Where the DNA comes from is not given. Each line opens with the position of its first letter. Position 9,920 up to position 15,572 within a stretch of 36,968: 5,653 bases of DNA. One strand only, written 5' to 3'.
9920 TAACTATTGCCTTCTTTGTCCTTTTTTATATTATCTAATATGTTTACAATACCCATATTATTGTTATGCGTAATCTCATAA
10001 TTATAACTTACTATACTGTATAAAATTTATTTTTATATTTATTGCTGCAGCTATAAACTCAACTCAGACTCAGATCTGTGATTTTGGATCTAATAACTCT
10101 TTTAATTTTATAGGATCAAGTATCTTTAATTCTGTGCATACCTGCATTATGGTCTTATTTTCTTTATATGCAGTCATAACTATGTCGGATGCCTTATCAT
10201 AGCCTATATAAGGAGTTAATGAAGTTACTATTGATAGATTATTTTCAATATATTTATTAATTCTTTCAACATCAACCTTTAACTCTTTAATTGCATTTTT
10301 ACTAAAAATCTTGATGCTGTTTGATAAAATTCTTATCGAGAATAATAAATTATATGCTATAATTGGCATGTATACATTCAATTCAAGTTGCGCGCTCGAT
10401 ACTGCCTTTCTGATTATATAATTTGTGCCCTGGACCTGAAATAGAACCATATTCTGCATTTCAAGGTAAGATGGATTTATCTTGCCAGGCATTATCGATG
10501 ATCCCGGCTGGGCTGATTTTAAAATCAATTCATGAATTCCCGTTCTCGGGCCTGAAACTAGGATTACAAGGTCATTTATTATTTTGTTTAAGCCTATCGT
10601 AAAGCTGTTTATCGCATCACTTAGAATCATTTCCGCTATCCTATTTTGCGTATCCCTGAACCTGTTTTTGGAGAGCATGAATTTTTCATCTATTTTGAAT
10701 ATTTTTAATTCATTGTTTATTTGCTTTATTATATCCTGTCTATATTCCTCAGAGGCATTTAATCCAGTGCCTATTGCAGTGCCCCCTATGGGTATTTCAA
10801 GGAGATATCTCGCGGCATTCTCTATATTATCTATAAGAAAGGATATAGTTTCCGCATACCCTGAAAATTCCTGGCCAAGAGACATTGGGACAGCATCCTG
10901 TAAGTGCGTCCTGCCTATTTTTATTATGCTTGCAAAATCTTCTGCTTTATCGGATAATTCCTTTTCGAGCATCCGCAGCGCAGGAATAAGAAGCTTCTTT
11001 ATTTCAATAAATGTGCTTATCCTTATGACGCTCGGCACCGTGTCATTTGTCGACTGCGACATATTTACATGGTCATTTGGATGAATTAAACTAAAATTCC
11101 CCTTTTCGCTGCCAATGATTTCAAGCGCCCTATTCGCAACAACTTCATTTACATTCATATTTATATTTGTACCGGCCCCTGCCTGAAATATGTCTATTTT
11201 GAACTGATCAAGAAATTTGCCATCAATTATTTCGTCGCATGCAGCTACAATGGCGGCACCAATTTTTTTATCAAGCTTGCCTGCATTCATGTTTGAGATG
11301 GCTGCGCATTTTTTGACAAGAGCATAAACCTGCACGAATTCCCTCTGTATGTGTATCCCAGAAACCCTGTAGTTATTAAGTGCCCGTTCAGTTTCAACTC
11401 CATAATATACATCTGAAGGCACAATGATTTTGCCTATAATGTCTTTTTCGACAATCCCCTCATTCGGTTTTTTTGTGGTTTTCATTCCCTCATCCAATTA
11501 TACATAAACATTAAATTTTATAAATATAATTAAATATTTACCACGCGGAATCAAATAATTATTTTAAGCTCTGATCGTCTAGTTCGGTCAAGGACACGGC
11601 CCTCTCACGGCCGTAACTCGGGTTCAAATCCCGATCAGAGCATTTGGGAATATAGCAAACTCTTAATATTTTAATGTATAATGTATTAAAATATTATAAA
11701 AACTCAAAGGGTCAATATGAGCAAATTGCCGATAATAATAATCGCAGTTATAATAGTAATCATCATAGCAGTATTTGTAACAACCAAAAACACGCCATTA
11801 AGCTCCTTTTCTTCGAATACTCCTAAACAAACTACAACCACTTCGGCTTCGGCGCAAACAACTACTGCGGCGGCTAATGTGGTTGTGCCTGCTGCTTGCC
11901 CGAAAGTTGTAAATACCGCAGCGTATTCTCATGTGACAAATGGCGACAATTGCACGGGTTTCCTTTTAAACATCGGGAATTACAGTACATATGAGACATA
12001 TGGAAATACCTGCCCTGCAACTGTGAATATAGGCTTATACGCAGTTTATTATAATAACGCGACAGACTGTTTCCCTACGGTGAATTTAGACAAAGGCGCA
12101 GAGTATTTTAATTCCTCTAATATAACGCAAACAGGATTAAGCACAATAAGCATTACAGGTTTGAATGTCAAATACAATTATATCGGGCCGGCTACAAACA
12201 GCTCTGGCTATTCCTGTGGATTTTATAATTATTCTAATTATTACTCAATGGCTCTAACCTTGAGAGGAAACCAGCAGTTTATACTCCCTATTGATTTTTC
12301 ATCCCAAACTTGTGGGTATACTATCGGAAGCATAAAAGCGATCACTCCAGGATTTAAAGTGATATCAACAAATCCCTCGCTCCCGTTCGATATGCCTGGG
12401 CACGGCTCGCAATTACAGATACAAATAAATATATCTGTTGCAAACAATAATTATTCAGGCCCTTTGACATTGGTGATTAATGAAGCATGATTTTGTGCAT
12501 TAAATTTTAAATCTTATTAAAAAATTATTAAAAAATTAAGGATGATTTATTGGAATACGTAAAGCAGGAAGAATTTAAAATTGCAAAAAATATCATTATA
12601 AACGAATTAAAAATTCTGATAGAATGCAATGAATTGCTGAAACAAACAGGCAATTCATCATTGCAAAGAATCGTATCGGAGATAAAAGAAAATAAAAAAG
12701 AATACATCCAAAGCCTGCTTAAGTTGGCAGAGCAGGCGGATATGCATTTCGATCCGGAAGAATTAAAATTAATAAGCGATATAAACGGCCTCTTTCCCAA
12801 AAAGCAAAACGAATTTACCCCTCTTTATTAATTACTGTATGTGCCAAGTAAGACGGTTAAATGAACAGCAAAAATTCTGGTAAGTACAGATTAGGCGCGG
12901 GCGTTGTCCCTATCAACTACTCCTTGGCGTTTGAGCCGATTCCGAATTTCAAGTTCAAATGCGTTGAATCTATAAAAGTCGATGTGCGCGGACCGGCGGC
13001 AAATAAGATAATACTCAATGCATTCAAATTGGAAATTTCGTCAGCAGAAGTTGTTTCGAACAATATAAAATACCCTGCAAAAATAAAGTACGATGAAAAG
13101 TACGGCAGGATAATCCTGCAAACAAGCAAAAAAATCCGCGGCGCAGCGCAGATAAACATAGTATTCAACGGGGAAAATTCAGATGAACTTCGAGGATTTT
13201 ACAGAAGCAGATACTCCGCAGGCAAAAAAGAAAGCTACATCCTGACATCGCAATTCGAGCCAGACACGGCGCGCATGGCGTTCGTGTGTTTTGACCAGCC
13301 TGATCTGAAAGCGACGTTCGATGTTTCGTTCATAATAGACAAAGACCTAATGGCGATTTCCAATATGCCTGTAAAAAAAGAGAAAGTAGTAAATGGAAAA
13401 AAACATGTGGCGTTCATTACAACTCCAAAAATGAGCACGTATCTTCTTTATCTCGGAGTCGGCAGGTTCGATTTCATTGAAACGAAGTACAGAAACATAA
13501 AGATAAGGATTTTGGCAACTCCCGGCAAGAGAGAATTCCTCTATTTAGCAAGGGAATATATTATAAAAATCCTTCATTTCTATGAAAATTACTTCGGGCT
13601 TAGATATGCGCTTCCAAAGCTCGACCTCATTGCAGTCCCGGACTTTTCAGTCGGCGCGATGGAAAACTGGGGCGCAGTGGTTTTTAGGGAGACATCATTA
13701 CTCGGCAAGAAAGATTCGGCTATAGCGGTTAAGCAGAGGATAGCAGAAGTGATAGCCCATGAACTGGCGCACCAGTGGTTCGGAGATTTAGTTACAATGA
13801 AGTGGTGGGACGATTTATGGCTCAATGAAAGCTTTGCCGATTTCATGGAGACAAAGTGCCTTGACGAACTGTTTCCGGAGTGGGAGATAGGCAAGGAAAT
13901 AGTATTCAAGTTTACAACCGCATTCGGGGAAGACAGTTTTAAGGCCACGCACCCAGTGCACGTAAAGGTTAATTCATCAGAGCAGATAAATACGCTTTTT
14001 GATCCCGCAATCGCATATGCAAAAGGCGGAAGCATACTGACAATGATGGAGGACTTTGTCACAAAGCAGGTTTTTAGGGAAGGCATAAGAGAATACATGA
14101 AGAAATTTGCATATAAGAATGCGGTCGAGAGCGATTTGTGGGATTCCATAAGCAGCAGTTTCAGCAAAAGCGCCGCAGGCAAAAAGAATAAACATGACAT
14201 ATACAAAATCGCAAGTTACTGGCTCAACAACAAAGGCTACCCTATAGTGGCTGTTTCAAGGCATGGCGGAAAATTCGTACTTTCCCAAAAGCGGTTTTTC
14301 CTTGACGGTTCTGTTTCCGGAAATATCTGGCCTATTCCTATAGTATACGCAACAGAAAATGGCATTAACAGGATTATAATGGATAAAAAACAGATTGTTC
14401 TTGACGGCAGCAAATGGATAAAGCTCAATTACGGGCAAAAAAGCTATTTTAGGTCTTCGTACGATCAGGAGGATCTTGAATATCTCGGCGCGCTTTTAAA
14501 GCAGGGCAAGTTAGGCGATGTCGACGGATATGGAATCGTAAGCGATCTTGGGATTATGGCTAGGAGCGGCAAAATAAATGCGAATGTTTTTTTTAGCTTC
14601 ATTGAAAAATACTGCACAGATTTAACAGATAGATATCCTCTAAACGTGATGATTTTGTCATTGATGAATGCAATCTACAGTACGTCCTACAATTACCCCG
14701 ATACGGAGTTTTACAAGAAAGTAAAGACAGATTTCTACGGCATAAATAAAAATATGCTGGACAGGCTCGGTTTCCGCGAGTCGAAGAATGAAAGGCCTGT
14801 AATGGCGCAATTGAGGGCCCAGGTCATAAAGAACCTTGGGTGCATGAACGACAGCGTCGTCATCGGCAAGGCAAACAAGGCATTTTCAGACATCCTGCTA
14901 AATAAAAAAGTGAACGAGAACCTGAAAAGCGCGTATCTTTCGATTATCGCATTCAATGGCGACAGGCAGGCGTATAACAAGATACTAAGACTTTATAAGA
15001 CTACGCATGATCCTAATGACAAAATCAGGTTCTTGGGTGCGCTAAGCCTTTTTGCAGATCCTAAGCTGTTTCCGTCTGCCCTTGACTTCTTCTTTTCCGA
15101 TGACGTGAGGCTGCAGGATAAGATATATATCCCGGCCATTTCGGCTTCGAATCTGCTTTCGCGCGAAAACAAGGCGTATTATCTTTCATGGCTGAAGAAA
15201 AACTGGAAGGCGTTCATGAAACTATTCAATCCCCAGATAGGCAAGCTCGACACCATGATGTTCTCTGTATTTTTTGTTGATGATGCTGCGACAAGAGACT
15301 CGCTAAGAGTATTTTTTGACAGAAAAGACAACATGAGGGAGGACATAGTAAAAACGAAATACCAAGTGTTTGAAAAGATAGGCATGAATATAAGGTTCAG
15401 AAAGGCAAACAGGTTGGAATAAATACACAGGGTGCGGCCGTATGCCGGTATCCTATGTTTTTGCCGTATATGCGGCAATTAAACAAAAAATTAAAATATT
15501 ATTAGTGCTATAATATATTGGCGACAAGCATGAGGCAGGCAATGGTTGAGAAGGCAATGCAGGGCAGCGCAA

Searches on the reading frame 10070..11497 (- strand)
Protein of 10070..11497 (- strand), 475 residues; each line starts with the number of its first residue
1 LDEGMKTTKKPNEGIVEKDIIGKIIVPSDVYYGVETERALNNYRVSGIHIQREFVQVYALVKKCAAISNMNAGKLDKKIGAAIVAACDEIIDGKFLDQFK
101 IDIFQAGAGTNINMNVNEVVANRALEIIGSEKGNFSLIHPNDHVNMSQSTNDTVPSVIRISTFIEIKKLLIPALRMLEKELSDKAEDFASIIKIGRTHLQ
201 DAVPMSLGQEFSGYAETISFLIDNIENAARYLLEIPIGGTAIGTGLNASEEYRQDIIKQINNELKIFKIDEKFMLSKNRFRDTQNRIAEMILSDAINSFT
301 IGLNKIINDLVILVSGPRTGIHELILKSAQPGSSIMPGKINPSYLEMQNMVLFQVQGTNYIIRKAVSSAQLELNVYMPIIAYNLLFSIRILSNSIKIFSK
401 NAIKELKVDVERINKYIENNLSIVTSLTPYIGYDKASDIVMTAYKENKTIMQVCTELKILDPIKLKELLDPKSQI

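Call 59: search_protein_families(library=pfam, proteins=[window:10070-11497:-], max_evalue=0.00001)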
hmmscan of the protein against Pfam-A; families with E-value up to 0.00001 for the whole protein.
window:10070-11497:- (475 aa): 2 families
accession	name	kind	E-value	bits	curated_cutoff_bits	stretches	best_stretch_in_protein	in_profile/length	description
PF00206.25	Lyase_1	-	4.4e-82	276.4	27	1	22-357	1-312/312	Lyase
PF10415.14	FumaraseC_C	-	1.3e-15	58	32.5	1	423-472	1-50/54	Fumarase C C-terminus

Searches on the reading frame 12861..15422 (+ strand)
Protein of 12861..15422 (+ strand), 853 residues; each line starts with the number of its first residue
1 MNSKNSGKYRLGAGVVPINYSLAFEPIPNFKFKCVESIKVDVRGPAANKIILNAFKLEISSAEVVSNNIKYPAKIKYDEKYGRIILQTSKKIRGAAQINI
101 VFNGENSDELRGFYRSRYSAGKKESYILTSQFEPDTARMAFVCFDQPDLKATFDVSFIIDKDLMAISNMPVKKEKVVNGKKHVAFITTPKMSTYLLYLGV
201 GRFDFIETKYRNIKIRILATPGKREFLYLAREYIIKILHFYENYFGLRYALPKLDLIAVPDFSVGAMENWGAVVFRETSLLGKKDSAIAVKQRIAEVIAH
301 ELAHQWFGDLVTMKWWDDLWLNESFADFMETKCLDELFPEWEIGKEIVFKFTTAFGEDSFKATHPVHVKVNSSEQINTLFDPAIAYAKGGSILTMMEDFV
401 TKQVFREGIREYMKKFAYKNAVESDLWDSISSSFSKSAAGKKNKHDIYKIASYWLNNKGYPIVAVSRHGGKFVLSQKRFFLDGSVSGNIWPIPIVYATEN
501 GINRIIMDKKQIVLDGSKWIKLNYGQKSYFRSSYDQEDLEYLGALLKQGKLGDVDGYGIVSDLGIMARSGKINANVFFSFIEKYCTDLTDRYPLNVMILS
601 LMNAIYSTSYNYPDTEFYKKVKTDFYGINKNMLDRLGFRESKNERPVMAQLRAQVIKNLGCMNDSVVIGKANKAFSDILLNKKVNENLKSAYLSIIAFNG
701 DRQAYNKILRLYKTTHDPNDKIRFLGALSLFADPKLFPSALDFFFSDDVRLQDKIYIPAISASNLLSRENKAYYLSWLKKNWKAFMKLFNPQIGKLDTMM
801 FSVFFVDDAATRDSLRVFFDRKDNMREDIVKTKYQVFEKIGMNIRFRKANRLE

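Call 59: search_protein_families(library=pfam, proteins=[window:12861-15422:+], max_evalue=0.00001)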
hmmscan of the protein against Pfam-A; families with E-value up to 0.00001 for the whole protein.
window:12861-15422:+ (853 aa): 3 families
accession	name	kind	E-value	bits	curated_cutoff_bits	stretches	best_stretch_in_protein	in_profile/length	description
PF01433.26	Peptidase_M1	-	5.7e-75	252.1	27.7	1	232-438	4-206/218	Peptidase family M1 domain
PF11838.14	ERAP1_C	-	3.7e-43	148.6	38.2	1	519-823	1-301/318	ERAP1-like C-terminal domain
PF17900.6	Peptidase_M1_N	-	1.8e-39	136.2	25.8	1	16-195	1-186/186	Peptidase M1 N-terminal domain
